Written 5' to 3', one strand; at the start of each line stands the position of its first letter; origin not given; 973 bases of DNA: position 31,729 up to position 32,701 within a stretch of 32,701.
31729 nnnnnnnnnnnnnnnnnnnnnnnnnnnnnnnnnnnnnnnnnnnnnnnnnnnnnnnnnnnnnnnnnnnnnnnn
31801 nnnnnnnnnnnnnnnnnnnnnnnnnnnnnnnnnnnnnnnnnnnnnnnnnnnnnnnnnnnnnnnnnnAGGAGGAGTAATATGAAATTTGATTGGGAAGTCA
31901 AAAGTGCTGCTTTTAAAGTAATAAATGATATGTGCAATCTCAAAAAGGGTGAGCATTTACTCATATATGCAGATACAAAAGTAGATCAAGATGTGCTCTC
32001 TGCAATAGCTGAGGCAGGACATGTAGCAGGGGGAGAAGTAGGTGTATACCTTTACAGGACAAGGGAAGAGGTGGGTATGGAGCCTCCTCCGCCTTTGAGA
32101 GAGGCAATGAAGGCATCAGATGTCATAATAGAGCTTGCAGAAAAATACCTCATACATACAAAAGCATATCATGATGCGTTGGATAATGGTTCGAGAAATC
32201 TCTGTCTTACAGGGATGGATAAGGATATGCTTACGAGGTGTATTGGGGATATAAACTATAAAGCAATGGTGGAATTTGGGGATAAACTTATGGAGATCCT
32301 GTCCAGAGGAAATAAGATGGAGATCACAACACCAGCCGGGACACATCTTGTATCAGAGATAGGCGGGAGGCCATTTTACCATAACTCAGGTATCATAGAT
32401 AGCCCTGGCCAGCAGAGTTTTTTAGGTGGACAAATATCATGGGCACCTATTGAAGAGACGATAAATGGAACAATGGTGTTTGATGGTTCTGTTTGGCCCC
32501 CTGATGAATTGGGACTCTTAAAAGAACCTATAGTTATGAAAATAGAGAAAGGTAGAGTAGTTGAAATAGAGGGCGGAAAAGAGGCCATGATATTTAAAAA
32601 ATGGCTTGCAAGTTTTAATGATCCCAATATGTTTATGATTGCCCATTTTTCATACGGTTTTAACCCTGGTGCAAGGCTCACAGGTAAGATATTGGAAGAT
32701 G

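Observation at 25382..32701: DUF917-like gene leading a Dpp/Opp-type ABC operon that ends in a NicX/M29-like gene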

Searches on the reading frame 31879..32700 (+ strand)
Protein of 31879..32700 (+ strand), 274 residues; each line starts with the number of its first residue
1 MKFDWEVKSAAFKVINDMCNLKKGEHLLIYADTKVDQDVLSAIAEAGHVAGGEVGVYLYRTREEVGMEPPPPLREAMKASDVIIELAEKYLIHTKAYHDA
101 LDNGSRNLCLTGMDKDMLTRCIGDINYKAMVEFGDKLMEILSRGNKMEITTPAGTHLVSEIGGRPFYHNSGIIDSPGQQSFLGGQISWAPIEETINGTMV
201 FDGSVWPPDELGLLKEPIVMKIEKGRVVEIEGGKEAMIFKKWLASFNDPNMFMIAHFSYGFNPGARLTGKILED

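Call 8: search_protein_families(library=pfam, proteins=[window:31879-32700:+], max_evalue=0.01)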
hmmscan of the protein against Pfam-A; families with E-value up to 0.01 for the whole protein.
window:31879-32700:+ (274 aa): 0 families

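Call 9: search_protein_families(library=ncbifam, proteins=[window:31879-32700:+], max_evalue=0.01)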
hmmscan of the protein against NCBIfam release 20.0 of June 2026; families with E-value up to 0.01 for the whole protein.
window:31879-32700:+ (274 aa): 0 families

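Call 10: search_solved_structures(query=window:31879-32700:+, max_evalue=10, show_alignments=2)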
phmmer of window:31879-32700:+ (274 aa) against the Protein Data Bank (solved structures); distinct sequences matched with E-value up to 10: 3.
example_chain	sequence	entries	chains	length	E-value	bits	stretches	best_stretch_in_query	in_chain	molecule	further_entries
7cn3_A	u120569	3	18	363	3.1e-15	59.5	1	74-272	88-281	2,5-dihydroxypyridine 5,6-dioxygenase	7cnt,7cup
4rzp_A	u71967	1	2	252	1.1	11.7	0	9-45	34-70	Engineered Protein OR366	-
6eib_A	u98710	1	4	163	1.5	11.3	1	11-76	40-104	Sensory box/GGDEF family protein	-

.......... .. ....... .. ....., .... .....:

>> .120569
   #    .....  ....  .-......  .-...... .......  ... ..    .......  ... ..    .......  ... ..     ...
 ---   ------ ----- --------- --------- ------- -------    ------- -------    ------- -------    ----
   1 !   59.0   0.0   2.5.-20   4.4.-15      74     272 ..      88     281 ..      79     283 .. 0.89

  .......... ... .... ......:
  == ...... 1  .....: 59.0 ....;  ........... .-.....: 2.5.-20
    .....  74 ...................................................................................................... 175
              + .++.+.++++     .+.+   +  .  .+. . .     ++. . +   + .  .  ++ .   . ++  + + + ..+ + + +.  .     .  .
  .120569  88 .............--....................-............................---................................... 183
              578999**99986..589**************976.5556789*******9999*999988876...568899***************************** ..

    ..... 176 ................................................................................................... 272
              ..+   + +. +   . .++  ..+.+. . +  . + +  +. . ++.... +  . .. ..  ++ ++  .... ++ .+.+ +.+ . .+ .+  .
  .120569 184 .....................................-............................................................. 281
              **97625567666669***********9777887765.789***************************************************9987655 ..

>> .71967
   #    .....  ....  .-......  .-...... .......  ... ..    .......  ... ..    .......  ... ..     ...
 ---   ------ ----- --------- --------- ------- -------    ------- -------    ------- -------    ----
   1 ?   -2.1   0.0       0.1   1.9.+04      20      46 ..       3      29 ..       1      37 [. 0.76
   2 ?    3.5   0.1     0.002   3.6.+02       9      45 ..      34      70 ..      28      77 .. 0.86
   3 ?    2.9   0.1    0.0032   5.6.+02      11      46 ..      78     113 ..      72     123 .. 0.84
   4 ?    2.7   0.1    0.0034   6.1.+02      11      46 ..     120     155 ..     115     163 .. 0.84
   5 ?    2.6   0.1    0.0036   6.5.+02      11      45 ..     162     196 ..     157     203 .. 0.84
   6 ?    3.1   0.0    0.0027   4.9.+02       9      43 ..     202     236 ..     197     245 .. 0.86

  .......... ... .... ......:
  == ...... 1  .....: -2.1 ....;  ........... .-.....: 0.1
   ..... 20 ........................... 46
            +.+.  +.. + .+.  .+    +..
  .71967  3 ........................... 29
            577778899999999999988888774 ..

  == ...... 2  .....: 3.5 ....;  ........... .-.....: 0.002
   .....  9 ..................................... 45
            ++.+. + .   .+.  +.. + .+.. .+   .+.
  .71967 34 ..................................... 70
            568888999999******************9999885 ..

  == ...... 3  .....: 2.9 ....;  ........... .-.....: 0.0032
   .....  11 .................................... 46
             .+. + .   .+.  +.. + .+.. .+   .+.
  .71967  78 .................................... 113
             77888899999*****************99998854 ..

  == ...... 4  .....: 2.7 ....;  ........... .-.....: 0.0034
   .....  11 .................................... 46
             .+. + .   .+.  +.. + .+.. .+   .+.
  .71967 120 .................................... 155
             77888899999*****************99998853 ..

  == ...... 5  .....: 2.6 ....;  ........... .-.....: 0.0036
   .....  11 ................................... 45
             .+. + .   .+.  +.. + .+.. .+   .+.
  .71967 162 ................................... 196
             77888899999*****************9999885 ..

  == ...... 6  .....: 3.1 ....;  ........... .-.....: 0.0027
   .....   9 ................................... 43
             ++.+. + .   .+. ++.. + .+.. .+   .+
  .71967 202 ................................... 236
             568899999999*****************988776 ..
